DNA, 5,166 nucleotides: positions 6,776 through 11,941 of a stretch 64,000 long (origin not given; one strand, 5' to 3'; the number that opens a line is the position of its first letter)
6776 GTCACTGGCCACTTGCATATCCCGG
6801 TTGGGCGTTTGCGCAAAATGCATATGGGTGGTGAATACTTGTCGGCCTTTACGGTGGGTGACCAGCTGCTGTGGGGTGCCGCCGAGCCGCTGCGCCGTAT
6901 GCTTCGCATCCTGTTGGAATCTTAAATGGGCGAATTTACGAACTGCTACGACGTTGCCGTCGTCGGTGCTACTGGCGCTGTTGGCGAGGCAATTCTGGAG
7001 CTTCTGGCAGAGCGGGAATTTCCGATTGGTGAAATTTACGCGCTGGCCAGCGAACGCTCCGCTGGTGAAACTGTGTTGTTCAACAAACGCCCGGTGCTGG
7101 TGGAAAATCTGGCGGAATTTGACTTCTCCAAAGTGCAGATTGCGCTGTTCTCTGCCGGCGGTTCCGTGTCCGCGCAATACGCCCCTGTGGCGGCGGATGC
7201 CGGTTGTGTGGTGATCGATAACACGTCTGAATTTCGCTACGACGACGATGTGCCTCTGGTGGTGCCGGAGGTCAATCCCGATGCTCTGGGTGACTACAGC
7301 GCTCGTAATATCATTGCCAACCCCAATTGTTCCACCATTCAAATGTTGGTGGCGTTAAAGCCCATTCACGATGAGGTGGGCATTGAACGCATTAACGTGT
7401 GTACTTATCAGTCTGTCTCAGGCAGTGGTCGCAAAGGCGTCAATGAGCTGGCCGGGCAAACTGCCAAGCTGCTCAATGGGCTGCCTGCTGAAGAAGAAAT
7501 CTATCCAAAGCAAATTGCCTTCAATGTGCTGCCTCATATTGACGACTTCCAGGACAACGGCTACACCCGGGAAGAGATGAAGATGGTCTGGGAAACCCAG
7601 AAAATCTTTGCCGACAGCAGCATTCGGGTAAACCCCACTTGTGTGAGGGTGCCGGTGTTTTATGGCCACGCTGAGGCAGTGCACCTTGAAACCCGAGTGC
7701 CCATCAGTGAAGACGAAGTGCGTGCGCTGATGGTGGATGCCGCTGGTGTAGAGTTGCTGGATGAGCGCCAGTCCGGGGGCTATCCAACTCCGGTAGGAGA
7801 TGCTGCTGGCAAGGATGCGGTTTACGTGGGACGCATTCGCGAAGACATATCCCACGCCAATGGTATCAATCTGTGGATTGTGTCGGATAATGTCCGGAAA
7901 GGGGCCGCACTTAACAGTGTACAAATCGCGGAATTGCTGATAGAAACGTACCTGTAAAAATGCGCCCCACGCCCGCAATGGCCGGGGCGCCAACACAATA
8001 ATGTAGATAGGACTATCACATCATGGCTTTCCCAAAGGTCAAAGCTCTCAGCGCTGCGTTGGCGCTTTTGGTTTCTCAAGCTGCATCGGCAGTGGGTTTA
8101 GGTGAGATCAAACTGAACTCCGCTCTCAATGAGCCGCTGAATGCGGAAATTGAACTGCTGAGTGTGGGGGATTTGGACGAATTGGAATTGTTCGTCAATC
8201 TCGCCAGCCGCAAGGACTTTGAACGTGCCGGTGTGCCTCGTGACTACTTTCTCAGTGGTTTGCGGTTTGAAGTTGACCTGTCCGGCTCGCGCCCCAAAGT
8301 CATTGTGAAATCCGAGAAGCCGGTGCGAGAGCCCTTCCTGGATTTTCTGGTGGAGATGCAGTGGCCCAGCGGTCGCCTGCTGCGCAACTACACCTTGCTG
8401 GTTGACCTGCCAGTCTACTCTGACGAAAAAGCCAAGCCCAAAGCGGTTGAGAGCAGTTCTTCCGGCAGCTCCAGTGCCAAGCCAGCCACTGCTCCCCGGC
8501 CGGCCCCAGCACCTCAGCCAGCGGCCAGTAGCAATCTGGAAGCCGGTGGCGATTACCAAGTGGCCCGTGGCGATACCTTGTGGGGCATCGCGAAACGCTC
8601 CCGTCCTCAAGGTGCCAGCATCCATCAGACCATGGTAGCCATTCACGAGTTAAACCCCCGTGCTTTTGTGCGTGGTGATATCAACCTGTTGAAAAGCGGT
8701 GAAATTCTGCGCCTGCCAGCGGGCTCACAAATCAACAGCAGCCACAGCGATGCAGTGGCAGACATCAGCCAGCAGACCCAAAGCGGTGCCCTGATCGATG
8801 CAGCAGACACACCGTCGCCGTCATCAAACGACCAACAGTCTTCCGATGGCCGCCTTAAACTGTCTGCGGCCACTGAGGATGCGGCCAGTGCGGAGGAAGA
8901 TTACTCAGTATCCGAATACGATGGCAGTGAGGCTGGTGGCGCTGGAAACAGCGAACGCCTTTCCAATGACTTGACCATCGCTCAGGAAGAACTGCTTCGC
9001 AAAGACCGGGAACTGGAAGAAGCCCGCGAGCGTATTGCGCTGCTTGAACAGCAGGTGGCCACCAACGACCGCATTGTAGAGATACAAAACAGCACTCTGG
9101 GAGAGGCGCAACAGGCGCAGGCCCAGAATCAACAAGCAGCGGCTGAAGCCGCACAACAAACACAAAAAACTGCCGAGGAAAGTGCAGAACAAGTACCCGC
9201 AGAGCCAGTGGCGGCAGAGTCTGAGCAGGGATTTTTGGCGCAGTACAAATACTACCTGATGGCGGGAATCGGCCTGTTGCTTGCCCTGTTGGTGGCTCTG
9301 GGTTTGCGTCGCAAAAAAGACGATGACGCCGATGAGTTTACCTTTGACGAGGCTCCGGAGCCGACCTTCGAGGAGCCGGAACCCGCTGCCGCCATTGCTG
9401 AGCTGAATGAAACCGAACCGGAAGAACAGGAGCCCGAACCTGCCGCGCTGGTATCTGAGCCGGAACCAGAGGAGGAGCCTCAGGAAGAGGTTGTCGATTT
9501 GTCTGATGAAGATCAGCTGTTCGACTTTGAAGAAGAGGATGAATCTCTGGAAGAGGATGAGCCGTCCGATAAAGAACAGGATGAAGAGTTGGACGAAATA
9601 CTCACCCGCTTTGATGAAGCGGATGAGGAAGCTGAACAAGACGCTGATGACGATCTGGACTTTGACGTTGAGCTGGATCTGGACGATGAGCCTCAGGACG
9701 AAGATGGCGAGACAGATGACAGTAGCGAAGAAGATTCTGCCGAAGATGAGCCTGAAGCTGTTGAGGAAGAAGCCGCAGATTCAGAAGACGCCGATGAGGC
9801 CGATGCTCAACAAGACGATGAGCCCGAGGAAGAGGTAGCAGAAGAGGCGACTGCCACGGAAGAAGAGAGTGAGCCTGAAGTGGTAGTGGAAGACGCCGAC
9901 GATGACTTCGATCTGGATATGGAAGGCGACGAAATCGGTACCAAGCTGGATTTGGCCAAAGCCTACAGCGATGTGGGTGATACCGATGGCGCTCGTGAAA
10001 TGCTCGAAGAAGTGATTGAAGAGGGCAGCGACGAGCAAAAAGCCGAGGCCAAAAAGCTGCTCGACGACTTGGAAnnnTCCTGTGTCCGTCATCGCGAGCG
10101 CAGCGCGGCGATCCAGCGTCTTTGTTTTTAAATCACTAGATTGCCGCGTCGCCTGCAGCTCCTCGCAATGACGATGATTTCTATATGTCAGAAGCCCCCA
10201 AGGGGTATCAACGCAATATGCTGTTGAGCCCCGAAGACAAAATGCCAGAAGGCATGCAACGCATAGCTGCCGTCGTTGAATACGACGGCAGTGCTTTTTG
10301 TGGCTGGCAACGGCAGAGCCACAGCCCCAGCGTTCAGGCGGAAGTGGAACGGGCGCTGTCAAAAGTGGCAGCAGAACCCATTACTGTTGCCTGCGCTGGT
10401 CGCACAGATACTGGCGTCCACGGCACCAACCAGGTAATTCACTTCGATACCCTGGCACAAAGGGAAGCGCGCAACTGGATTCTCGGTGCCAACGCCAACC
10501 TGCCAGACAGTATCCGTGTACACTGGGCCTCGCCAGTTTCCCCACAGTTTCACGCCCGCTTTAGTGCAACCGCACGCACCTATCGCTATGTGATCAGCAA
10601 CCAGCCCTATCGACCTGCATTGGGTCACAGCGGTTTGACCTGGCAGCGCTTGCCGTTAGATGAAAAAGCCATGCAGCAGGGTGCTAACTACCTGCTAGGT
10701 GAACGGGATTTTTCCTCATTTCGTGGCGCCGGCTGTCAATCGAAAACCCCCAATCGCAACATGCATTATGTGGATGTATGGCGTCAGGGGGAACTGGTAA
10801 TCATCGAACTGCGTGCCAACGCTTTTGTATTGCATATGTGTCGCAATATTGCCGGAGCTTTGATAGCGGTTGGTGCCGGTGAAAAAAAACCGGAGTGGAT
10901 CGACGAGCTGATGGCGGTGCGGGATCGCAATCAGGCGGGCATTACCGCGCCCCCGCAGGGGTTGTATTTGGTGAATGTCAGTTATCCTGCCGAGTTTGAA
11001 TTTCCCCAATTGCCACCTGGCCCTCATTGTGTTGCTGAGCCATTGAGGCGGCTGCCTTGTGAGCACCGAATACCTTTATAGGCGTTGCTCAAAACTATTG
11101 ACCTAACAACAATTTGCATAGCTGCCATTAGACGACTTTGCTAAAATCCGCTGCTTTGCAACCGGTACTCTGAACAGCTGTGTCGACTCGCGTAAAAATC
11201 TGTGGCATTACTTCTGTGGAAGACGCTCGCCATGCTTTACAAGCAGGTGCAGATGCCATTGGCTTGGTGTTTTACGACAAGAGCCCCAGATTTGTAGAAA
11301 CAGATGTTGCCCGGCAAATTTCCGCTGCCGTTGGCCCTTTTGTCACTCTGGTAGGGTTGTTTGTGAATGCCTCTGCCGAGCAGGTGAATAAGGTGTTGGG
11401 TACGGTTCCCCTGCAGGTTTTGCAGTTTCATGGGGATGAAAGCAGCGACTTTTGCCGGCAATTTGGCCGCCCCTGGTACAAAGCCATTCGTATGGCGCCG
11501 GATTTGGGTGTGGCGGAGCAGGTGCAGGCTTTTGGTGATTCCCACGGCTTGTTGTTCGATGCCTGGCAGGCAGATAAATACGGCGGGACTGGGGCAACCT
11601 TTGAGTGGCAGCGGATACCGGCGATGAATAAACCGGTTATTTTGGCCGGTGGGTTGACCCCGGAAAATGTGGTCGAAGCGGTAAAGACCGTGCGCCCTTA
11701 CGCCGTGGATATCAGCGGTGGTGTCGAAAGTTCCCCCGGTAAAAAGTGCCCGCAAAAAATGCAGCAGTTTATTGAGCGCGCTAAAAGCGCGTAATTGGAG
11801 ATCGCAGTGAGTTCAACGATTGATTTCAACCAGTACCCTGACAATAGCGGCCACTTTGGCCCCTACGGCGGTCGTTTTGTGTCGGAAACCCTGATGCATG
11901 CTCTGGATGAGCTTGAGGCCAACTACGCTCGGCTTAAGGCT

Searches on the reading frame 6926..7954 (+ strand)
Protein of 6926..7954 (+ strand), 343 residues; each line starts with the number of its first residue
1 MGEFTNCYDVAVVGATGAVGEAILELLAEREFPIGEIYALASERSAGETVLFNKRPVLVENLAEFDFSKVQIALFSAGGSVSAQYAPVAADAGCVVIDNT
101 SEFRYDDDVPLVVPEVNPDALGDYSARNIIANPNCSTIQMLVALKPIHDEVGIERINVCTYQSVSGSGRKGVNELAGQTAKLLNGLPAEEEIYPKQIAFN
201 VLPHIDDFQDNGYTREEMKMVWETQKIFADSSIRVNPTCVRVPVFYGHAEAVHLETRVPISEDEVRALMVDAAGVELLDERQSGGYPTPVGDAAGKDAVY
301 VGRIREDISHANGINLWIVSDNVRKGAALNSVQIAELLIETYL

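Call 50: search_protein_families(library=pfam, proteins=[window:6926-7954:+], max_evalue=0.00001)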
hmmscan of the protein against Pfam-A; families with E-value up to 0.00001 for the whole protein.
window:6926-7954:+ (343 aa): 2 families
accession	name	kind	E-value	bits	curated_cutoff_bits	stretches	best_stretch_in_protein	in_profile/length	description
PF02774.23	Semialdhyde_dhC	-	2.3e-62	210.8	26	1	144-325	1-184/184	Semialdehyde dehydrogenase, dimerisation domain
PF01118.30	Semialdhyde_dh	-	1.5e-34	119.4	26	1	10-122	2-119/121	Semialdehyde dehydrogenase, NAD binding domain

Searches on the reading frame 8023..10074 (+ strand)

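Call 50: search_protein_families(library=pfam, proteins=[window:8023-10074:+], max_evalue=0.00001)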
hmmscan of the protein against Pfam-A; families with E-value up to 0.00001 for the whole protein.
window:8023-10074:+ (684 aa): 1 family
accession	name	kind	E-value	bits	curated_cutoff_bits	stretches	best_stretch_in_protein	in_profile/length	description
PF25800.1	FimV_N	-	1.8e-37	128.1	27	1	24-130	1-108/108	FimV N-terminal domain Ig-like domain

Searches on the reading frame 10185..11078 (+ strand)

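Call 50: search_protein_families(library=pfam, proteins=[window:10185-11078:+], max_evalue=0.00001)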
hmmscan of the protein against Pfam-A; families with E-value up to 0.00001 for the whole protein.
window:10185-11078:+ (298 aa): 1 family
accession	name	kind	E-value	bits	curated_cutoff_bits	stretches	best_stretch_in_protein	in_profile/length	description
PF01416.25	PseudoU_synth_1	-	2.2e-39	134.7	23.3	2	167-268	2-108/108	tRNA pseudouridine synthase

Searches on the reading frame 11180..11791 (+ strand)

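Call 50: search_protein_families(library=pfam, proteins=[window:11180-11791:+], max_evalue=0.00001)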
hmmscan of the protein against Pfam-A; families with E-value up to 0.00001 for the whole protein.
window:11180-11791:+ (204 aa): 1 family
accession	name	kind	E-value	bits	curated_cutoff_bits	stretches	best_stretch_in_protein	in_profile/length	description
PF00697.28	PRAI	-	6.5e-48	163.4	22.7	1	5-199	1-192/193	N-(5'phosphoribosyl)anthranilate (PRA) isomerase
